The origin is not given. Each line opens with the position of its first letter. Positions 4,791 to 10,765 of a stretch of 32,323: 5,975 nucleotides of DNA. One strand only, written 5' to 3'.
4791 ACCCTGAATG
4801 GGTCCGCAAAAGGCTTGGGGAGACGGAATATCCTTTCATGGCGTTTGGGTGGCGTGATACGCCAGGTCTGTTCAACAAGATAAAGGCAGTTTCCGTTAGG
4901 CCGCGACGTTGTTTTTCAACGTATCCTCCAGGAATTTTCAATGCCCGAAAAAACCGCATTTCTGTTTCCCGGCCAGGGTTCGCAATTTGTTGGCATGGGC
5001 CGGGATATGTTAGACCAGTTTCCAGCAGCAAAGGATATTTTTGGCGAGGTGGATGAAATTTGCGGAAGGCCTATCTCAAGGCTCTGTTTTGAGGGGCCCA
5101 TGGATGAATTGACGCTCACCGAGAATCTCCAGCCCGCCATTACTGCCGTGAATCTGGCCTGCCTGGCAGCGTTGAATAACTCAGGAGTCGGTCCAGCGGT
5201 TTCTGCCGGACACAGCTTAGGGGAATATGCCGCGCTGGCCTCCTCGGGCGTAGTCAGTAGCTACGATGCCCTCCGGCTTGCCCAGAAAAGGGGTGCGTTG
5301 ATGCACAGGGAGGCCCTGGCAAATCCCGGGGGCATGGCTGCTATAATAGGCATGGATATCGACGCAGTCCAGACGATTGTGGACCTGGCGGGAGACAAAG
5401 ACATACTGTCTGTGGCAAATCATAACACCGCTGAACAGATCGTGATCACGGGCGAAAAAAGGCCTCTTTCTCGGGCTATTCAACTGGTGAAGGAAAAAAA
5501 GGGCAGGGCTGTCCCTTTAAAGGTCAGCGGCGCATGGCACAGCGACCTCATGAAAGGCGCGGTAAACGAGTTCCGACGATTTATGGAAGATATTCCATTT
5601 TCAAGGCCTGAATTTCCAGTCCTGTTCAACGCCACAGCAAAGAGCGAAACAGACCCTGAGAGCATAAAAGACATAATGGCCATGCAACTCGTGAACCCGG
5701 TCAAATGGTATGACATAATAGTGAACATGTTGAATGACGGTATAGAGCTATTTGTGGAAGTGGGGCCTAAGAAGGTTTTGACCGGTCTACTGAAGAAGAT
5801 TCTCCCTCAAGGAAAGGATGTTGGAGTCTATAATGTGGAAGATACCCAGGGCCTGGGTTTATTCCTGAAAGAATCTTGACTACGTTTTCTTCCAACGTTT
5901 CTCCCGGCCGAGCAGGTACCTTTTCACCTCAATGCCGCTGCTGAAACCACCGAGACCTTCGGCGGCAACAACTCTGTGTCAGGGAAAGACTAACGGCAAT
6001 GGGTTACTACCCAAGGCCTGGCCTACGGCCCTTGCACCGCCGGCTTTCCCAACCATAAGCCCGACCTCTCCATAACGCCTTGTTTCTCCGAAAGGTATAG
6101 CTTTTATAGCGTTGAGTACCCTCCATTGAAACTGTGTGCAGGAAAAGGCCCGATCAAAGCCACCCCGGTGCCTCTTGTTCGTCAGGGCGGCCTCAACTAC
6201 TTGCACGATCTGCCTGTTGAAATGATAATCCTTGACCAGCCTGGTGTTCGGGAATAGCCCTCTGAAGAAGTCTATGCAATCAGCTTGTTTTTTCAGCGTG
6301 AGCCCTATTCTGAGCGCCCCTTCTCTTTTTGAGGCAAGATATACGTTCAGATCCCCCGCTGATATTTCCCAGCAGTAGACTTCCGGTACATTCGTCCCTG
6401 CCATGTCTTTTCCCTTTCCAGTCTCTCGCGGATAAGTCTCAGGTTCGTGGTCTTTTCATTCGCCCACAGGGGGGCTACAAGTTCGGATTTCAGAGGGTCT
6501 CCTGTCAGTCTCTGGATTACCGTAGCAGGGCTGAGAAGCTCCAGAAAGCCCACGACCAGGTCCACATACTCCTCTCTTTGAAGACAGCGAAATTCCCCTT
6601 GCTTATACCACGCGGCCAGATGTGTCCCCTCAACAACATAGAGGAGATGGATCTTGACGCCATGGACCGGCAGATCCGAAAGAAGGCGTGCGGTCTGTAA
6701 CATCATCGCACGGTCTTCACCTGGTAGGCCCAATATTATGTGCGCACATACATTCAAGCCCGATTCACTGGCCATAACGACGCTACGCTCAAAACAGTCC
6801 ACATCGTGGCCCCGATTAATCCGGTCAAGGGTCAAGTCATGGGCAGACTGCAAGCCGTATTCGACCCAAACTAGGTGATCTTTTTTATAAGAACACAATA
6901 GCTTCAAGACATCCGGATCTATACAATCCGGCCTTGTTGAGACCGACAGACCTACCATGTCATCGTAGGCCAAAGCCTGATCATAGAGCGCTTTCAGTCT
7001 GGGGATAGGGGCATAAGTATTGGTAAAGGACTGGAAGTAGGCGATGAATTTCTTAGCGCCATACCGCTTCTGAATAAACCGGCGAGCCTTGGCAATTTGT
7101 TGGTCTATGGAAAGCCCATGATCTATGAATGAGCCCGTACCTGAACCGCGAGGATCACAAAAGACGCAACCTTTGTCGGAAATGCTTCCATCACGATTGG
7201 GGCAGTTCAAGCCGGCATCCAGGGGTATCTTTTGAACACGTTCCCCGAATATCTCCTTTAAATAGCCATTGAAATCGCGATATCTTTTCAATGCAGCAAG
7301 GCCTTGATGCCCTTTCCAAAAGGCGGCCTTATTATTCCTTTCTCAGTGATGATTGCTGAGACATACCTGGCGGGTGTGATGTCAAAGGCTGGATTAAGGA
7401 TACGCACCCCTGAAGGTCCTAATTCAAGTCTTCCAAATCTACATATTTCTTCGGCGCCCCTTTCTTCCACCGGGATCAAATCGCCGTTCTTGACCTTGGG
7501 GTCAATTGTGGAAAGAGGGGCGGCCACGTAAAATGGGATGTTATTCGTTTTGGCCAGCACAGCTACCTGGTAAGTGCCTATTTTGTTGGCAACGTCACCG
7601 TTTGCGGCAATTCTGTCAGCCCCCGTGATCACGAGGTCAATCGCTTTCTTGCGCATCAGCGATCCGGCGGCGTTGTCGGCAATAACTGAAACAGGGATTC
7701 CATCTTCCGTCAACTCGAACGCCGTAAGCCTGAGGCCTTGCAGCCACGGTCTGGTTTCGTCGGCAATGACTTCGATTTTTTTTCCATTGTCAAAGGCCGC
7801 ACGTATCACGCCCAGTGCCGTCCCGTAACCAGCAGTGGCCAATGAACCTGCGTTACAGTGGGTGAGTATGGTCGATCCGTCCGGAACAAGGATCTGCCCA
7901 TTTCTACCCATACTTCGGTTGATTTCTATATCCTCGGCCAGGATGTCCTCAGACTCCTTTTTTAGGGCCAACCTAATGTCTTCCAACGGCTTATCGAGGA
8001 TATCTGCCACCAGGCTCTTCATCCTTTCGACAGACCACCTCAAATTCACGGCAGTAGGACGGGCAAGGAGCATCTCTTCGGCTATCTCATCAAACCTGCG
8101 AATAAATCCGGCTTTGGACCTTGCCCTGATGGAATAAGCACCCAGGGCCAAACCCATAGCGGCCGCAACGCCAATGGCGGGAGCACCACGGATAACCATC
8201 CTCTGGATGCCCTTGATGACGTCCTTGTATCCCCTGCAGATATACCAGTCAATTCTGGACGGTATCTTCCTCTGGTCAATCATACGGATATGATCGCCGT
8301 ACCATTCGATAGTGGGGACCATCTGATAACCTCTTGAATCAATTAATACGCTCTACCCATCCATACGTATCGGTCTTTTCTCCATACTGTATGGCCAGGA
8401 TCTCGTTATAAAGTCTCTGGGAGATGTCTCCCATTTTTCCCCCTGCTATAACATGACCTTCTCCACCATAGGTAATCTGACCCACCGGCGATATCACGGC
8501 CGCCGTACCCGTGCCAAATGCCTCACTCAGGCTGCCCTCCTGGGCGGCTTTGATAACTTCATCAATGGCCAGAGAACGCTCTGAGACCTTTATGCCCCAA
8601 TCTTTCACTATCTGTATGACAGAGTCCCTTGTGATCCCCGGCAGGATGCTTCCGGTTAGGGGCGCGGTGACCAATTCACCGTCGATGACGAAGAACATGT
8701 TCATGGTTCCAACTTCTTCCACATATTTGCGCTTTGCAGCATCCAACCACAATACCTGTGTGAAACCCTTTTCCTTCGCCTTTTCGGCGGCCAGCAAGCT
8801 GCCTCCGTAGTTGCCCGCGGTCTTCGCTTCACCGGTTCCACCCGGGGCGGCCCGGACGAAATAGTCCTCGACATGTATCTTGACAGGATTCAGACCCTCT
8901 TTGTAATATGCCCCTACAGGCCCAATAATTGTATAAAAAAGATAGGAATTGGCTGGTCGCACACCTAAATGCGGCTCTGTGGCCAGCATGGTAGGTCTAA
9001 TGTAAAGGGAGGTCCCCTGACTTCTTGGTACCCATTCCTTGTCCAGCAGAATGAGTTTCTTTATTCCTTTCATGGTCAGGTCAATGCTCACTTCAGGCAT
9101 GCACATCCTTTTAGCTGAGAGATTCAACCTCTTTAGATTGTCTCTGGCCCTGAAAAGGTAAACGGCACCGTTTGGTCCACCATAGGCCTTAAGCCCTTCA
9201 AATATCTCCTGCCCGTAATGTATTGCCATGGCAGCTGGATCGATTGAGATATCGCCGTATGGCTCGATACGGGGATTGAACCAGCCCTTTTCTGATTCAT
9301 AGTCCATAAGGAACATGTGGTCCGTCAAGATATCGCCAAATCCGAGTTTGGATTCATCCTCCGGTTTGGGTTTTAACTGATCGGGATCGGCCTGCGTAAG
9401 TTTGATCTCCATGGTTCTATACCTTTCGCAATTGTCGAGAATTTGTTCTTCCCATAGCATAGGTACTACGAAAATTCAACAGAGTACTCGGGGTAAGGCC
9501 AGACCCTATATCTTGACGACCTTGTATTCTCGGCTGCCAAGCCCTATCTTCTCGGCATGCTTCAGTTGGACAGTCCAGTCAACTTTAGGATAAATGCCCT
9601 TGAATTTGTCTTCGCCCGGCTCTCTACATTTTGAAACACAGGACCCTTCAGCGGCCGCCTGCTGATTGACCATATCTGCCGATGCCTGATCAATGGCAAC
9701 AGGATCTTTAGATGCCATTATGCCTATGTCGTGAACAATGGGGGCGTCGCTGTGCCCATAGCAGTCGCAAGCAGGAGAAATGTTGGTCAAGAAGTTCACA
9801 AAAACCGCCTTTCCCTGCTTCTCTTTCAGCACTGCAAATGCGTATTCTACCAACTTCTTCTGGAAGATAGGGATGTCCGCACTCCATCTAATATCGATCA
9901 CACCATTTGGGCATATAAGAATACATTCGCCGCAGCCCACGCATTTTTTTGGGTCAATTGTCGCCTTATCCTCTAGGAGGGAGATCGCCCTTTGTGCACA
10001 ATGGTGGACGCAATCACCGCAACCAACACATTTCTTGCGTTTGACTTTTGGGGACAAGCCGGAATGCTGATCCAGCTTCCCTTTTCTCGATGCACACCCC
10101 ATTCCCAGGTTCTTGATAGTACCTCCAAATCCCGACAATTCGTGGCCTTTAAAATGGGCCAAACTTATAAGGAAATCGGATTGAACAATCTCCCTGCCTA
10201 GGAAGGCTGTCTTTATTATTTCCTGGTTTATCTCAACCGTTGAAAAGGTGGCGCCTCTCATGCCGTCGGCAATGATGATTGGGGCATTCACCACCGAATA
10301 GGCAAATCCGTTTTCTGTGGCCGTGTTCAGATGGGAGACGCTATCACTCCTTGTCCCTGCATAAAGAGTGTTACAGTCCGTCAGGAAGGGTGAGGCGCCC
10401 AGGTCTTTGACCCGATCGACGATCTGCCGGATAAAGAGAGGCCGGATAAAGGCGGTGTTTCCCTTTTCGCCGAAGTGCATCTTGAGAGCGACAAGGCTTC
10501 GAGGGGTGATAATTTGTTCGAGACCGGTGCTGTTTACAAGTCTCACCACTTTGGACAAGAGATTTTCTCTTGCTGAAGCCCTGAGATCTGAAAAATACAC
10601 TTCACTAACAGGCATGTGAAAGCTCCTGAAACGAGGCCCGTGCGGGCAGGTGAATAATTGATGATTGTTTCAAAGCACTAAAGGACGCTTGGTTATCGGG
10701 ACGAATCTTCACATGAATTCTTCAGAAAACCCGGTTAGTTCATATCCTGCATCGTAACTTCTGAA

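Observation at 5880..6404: Ogt/MGMT with UGA at the catalytic-Cys codon plus an fdhF-like SECIS hairpin: candidate selenocysteine alkyltransferase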

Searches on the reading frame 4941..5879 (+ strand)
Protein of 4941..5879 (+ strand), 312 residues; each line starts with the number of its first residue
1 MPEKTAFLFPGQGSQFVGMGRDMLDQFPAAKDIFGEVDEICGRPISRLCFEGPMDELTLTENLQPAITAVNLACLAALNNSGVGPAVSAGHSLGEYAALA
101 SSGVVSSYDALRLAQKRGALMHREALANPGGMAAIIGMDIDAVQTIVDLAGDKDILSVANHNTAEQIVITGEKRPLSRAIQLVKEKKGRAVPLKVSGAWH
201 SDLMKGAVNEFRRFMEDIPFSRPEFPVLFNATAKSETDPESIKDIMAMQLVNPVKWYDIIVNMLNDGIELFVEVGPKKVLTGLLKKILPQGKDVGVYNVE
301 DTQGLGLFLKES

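Call 39: search_protein_families(library=pfam, proteins=[window:4941-5879:+], max_evalue=0.00001)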
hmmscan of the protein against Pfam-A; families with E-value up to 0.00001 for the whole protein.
window:4941-5879:+ (312 aa): 1 family
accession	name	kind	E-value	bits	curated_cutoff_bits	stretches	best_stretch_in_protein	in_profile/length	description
PF00698.26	Acyl_transf_1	-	3.4e-43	148.8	32.7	1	7-297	2-288/319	Acyl transferase domain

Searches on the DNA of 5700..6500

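Call 53: search_rna_families(source=window, start=5700, end=6500, threshold=evalue, max_evalue=10)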
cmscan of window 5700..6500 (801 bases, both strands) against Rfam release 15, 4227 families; matches with E-value up to 10: 1.
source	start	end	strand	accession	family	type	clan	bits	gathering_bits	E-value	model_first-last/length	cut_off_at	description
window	6255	6288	+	RF03061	uxuA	Gene; sRNA;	-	15.2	66.8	8.5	1-89/89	no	uxuA RNA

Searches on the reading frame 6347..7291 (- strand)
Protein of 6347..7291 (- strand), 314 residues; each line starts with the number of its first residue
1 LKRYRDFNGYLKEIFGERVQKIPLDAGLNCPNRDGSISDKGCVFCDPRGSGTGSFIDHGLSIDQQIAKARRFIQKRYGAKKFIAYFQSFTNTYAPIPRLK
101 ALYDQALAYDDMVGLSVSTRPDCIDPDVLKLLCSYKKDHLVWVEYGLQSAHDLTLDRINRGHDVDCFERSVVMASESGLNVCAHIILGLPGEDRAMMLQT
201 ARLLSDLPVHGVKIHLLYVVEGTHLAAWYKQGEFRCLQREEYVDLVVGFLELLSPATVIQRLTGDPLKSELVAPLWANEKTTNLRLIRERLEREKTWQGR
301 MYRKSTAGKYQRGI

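Call 39: search_protein_families(library=pfam, proteins=[window:6347-7291:-], max_evalue=0.00001)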
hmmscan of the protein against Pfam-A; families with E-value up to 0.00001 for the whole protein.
window:6347-7291:- (314 aa): 2 families
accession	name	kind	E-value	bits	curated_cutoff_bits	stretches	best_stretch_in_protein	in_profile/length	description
PF16199.10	Radical_SAM_C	-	1.6e-27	95.8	31.9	1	209-293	1-85/85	Radical_SAM C-terminal domain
PF04055.27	Radical_SAM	-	4.1e-18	66.5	29.5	1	40-204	9-166/166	Radical SAM superfamily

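Call 61: search_protein_families(library=ncbifam, proteins=[window:6347-7291:-], max_evalue=0.00001)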
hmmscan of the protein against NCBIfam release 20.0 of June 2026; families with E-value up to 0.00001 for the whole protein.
window:6347-7291:- (314 aa): 13 families
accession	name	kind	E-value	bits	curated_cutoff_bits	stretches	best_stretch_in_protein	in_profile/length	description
TIGR01212.1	TIGR01212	equivalog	7.1e-110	366.8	180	1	3-303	1-301/302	tRNA modification radical SAM protein MnmL/YtqA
TIGR01211.1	ELP3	subfamily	1.6e-21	76.4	350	1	108-293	188-370/522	tRNA uridine(34) 5-carboxymethylaminomethyl modification radical SAM/GNAT enzyme Elp3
TIGR04013.1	B12_SAM_MJ_1487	hypoth_equivalog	1.3e-15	57.1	251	1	119-226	247-354/382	TIGR04013 family B12-binding domain/radical SAM domain-containing protein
NF006065.0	PRK08207.2-4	equivalog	4e-11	42.6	922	1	118-238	266-385/484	coproporphyrinogen III oxidase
TIGR03994.1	rSAM_HemZ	equivalog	8.6e-10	38.3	321.4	1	119-233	180-293/401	coproporphyrinogen dehydrogenase HemZ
TIGR04014.1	B12_SAM_MJ_0865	equivalog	6.8e-09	35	360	1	119-227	251-356/434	methyl-coenzyme M reductase glutamine C-methyltransferase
NF006060.0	PRK08207.1-3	equivalog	3.4e-08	32.7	653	1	102-225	230-352/477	coproporphyrinogen III oxidase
NF006064.0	PRK08207.2-2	equivalog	2.3e-07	30.2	504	1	120-229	244-350/465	coproporphyrinogen III oxidase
TIGR03471.1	HpnJ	equivalog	3.4e-06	26.2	577.6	1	125-232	286-390/472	hopanoid biosynthesis associated radical SAM protein HpnJ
TIGR01579.1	MiaB-like-C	equivalog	7e-06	25.6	357.05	1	118-215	228-326/416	tRNA (N(6)-L-threonylcarbamoyladenosine(37)-C(2))-methylthiotransferase MtaB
NF006059.0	PRK08207.1-1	equivalog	8.1e-06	24.8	1012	1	78-217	224-366/496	coproporphyrinogen III oxidase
NF006061.0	PRK08207.1-4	equivalog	8.4e-06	24.8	702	1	110-217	262-368/501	coproporphyrinogen III oxidase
NF006062.0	PRK08207.1-5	equivalog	9.7e-06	24.7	1007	0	119-226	247-352/476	coproporphyrinogen III oxidase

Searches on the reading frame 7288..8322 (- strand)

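Call 39: search_protein_families(library=pfam, proteins=[window:7288-8322:-], max_evalue=0.00001)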
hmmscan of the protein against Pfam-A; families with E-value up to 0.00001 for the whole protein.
window:7288-8322:- (344 aa): 1 family
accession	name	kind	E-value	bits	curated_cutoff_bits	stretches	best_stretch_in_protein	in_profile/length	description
PF01008.23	IF-2B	-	1.5e-86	290.6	22.4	1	44-333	2-280/280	Initiation factor 2 subunit family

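Call 61: search_protein_families(library=ncbifam, proteins=[window:7288-8322:-], max_evalue=0.00001)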
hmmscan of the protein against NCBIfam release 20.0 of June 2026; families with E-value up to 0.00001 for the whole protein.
window:7288-8322:- (344 aa): 8 families
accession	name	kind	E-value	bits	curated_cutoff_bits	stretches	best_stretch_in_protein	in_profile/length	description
NF004326.0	PRK05720.1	subfamily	3.4e-132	440.6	271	1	4-342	12-351/358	s-methyl-5-thioribose-1-phosphate isomerase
TIGR00512.1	salvage_mtnA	equivalog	8.6e-122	406.3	279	1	4-332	2-334/335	S-methyl-5-thioribose-1-phosphate isomerase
TIGR00524.1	eIF-2B_rel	subfamily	6e-115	383.5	185.85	1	29-333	1-303/303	S-methyl-5-thioribose-1-phosphate isomerase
NF004700.0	PRK06036.1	equivalog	2.4e-108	362.2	528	1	4-336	3-333/339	S-methyl-5-thioribose-1-phosphate isomerase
NF004436.0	PRK05772.1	equivalog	4.9e-92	309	521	1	4-343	18-361/363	S-methyl-5-thioribose-1-phosphate isomerase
TIGR00511.1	ribulose_e2b2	equivalog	7.8e-67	225.6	314.1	1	34-333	4-288/301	ribose 1,5-bisphosphate isomerase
NF006210.0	PRK08335.1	equivalog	1.2e-31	110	339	1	101-334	62-272/275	translation initiation factor IF-2B subunit alpha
NF004994.0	PRK06372.1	equivalog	2.2e-14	53.5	249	1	178-333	104-248/253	translation initiation factor IF-2B subunit delta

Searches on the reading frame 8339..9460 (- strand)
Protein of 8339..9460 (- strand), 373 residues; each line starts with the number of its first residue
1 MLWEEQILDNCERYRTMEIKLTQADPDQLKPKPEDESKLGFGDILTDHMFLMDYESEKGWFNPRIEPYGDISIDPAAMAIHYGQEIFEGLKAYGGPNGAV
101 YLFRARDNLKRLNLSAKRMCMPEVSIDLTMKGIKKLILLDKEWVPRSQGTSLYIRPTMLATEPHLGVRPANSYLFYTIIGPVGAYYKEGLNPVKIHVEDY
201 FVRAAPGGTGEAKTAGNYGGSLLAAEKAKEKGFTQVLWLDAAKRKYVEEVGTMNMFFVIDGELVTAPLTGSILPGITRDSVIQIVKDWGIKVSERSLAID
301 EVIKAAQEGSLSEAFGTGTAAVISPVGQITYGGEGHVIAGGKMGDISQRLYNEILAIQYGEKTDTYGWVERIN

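Call 39: search_protein_families(library=pfam, proteins=[window:8339-9460:-], max_evalue=0.00001)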
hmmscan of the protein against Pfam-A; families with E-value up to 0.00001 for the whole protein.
window:8339-9460:- (373 aa): 1 family
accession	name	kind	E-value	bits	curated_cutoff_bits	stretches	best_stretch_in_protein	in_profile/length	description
PF01063.24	Aminotran_4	-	3.9e-34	118.9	28.5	1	86-329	2-223/223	Amino-transferase class IV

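Call 61: search_protein_families(library=ncbifam, proteins=[window:8339-9460:-], max_evalue=0.00001)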
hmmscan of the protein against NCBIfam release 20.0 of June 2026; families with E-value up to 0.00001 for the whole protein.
window:8339-9460:- (373 aa): 16 families
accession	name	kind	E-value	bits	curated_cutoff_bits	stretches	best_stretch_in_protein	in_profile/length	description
NF009897.0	PRK13357.1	equivalog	4.1e-141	469.9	307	1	25-372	9-357/358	branched-chain amino acid aminotransferase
TIGR01123.1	ilvE_II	equivalog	1.1e-118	395.8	250.05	1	60-371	1-312/313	branched-chain-amino-acid transaminase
NF005146.0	PRK06606.1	equivalog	4e-50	170.5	279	1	55-372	5-306/307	branched-chain amino acid transaminase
TIGR01122.1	ilvE_I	equivalog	1.3e-45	155.9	245.55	1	60-371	1-297/298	branched-chain-amino-acid transaminase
NF005726.0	PRK07544.1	equivalog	3.2e-31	108.6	396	1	58-330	10-267/295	branched-chain amino acid aminotransferase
NF006185.0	PRK08320.1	subfamily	1.1e-25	90.4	363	1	81-357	27-282/292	branched-chain amino acid aminotransferase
NF009896.0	PRK13356.1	equivalog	5.7e-20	71.6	262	1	73-329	24-261/287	branched-chain amino acid aminotransferase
NF005209.0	PRK06680.1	subfamily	1.1e-18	67.1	320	1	222-352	157-275/286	D-amino-acid transaminase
NF009126.0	PRK12479.1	equivalog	2.3e-18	66.4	518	1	80-355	27-281/299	branched-chain-amino-acid transaminase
TIGR01121.1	D_amino_aminoT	equivalog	5.2e-16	58.6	277.45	1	219-353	149-270/276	D-amino-acid transaminase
NF005888.0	PRK07849.1-3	equivalog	4.2e-10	39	273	1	73-306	29-252/298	aminodeoxychorismate lyase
NF009066.0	PRK12400.1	equivalog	1e-08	35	538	1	221-351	158-275/290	D-amino-acid transaminase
NF005800.0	PRK07650.1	equivalog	2.4e-08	33.6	308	1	81-306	25-235/290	aminodeoxychorismate lyase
TIGR03461.1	pabC_Proteo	equivalog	2.6e-08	33.4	176.85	0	223-305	147-227/262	aminodeoxychorismate lyase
NF004761.0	PRK06092.1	equivalog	3.9e-07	29.6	260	0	223-306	149-230/268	aminodeoxychorismate lyase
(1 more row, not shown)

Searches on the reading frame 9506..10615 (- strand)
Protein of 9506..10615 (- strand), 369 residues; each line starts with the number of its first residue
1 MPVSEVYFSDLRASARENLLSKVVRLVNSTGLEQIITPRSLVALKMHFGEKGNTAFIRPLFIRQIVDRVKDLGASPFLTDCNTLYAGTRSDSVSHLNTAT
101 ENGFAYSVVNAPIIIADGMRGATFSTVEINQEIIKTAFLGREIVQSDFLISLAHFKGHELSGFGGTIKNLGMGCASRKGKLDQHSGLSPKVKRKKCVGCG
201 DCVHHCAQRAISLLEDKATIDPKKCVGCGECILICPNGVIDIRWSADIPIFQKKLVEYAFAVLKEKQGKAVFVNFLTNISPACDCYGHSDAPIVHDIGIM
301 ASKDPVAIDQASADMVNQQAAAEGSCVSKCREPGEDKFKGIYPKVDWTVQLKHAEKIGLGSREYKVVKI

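Call 39: search_protein_families(library=pfam, proteins=[window:9506-10615:-], max_evalue=0.00001)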
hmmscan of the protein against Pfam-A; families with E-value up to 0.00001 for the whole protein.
window:9506-10615:- (369 aa): 8 families
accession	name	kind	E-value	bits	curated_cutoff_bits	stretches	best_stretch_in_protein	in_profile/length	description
PF04015.17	DUF362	-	2.3e-53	181.7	24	1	42-314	1-200/200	Domain of unknown function (DUF362)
PF12838.12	Fer4_7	-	1.4e-09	38.7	27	1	195-239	1-52/52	4Fe-4S dicluster domain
PF00037.32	Fer4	-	9.3e-09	35.2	21.1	1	219-240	2-23/24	4Fe-4S binding domain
PF12837.12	Fer4_6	-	1.2e-08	35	25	1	218-240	2-24/24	4Fe-4S binding domain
PF13187.11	Fer4_9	-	3.1e-08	34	27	1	195-240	1-52/52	4Fe-4S dicluster domain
PF14697.11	Fer4_21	-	2.4e-07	31.2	35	1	191-240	3-57/59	4Fe-4S dicluster domain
PF13237.11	Fer4_10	-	7.1e-07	29.5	25.5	1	190-236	3-53/53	4Fe-4S dicluster domain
PF12797.12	Fer4_2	-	7.3e-06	26.1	24.5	0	219-236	4-21/22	4Fe-4S binding domain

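Call 61: search_protein_families(library=ncbifam, proteins=[window:9506-10615:-], max_evalue=0.00001)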
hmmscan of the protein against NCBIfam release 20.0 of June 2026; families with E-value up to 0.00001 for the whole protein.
window:9506-10615:- (369 aa): 33 families (the best 25 are shown)
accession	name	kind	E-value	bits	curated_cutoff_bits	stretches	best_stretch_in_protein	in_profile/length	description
NF041891.1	hdrA_Methbact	equivalog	9.6e-13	47.2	1300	1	190-280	568-654/762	ferredoxin:CoB-CoM heterodisulfide reductase subunit HdrA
TIGR02700.1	flavo_MJ0208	hypoth_equivalog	4.2e-11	42.5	251.35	1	188-240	142-194/234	dihydromethanopterin reductase (acceptor)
NF005503.0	PRK07118.1-2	equivalog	4.8e-11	42.4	252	1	193-242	137-186/292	RnfABCDGE type electron transport complex subunit B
NF040770.1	hetero_SS_HdrA2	exception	2.6e-10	39.1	1100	1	178-279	562-657/777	CoB-CoM heterodisulfide reductase HdrA2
NF043069.1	T4HPD_activ_SAM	equivalog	1.7e-09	37.5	425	1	191-239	48-96/299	trans-4-hydroxy-L-proline dehydratase activase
NF058577.1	FdxA_fam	equivalog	2.7e-09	37.1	65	1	194-238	7-51/52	4Fe-4S ferredoxin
NF010368.0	PRK13795.1-3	equivalog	6.2e-09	34.6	588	1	193-236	585-628/635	hypothetical protein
NF045874.1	Vhu_polyferre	exception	1.6e-08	33.7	600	1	189-265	123-196/381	F420-non-reducing hydrogenase associated-polyferredoxin VhuB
NF038196.1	ferrodoxin_EFR1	subfamily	1.7e-08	34.8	75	1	191-243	182-232/242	EFR1 family ferrodoxin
TIGR02912.1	sulfite_red_C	equivalog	1.8e-08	33.7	324.1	1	189-239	164-217/314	sulfite reductase subunit C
TIGR04041.1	activase_YjjW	hypoth_equivalog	3.1e-08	33.4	250.2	1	193-237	40-84/276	YjjW family glycine radical enzyme activase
TIGR03294.1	FrhG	equivalog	7.2e-08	32.4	245.5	1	191-238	171-218/228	coenzyme F420 hydrogenase subunit gamma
NF005504.0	PRK07118.1-3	equivalog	7.3e-08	32.1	437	1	185-241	210-267/293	Fe-S cluster domain-containing protein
NF040864.1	HgcB_ferredoxin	equivalog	1.3e-07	31.3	99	1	190-243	10-64/93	mercury methylation ferredoxin HgcB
NF006183.0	PRK08318.1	equivalog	1.4e-07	30.6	335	1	177-242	325-397/422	NAD-dependent dihydropyrimidine dehydrogenase subunit PreA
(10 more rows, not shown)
